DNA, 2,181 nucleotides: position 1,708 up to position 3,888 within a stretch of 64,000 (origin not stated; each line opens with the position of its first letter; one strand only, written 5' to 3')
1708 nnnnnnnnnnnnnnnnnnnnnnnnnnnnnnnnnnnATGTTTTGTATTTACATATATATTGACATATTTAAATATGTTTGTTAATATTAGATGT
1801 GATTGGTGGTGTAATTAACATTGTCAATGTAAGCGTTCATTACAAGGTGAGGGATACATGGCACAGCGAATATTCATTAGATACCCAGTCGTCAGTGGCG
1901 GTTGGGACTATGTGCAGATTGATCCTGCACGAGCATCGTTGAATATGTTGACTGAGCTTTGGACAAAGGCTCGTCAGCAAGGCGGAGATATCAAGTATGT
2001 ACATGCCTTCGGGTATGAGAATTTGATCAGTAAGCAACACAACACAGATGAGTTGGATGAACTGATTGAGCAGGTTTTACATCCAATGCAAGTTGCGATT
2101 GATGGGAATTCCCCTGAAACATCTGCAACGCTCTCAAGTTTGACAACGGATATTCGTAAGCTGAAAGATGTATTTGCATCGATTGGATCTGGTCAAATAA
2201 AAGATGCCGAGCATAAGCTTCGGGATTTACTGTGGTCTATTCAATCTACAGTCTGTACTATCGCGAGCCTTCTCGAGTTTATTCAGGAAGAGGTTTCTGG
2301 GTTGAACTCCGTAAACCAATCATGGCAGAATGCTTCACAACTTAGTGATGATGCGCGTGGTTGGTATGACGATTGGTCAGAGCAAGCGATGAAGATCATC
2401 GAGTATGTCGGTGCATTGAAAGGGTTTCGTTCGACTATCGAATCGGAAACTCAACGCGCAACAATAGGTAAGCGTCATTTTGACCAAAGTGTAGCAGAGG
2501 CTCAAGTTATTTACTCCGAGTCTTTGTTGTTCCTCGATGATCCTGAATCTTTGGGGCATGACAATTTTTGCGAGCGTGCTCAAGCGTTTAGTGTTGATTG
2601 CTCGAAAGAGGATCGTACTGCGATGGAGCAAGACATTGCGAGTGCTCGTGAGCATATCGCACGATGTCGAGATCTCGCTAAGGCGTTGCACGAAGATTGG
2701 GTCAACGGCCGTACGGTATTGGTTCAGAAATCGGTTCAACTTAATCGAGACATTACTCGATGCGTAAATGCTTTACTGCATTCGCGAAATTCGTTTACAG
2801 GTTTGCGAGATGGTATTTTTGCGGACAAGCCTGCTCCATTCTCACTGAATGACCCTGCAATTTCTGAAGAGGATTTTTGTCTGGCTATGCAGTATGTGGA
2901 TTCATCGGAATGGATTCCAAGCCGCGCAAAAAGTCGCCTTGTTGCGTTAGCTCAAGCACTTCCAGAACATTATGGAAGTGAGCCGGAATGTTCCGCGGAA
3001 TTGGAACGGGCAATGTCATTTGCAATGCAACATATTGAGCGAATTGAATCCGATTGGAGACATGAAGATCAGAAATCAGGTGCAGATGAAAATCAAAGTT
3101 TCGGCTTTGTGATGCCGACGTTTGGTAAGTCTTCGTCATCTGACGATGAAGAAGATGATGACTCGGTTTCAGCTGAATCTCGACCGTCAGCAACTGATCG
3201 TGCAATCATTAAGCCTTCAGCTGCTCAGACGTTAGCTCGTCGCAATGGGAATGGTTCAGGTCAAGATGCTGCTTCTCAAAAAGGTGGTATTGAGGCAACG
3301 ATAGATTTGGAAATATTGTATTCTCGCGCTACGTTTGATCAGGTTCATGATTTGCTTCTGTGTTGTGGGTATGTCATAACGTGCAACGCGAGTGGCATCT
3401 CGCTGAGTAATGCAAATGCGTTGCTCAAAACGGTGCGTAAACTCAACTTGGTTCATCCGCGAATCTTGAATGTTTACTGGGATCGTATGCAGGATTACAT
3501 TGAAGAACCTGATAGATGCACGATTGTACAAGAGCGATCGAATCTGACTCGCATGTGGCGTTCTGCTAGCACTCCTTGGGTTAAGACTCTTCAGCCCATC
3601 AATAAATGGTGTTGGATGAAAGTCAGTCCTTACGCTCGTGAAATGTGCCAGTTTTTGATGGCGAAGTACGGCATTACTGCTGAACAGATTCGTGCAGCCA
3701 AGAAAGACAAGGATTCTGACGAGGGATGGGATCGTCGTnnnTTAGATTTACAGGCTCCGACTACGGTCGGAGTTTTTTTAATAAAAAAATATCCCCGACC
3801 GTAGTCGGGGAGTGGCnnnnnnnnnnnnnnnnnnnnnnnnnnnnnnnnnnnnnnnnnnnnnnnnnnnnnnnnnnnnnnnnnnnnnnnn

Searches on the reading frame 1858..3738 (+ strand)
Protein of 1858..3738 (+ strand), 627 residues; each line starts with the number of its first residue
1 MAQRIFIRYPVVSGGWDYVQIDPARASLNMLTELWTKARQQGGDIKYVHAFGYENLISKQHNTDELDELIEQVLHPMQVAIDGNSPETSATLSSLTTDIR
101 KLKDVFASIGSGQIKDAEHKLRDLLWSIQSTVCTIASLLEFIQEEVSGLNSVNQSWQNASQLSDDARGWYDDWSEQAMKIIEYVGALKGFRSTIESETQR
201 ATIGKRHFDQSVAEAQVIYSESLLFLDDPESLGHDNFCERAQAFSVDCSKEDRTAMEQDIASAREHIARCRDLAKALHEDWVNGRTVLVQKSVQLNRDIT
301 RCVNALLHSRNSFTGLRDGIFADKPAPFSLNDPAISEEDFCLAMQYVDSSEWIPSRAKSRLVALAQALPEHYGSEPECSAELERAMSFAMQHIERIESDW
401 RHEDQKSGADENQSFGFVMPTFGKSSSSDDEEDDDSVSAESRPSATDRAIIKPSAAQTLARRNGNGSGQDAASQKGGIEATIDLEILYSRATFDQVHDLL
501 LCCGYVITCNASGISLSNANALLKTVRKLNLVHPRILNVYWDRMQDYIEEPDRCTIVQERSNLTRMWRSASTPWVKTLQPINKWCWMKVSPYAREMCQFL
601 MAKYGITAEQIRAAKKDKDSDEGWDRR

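Call 75: find_encoding_contigs(protein=window:1858-3738:+, flank=10000, max_places=3)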
Protein window:1858-3738:+ (627 aa): 4 contigs read that carry it; 1 place shown.
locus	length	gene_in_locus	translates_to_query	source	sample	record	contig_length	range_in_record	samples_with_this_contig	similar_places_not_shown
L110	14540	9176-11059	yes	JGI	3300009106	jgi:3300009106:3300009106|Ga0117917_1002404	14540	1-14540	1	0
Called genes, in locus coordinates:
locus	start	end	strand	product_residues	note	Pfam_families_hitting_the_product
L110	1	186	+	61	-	?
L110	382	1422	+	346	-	PF06723:MreB_Mbl, PF00022:Actin (faint), PF14450:FtsA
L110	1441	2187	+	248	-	PF04085:MreC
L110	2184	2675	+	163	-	-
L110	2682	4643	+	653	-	PF03717:PBP_dimer, PF00905:Transpeptidase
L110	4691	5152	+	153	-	PF03449:GreA_GreB_N, PF01272:GreA_GreB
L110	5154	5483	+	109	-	PF10066:DUF2304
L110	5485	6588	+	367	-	PF13439:Glyco_transf_4, PF13579:Glyco_trans_4_4, PF20706:GT4-conflict, PF00534:Glycos_transf_1, PF13692:Glyco_trans_1_4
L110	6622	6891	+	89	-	-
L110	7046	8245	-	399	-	-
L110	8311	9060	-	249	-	PF00483:NTP_transferase, PF01128:IspD, PF12804:NTP_transf_3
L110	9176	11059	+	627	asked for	-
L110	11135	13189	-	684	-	PF13589:HATPase_c_3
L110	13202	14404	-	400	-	-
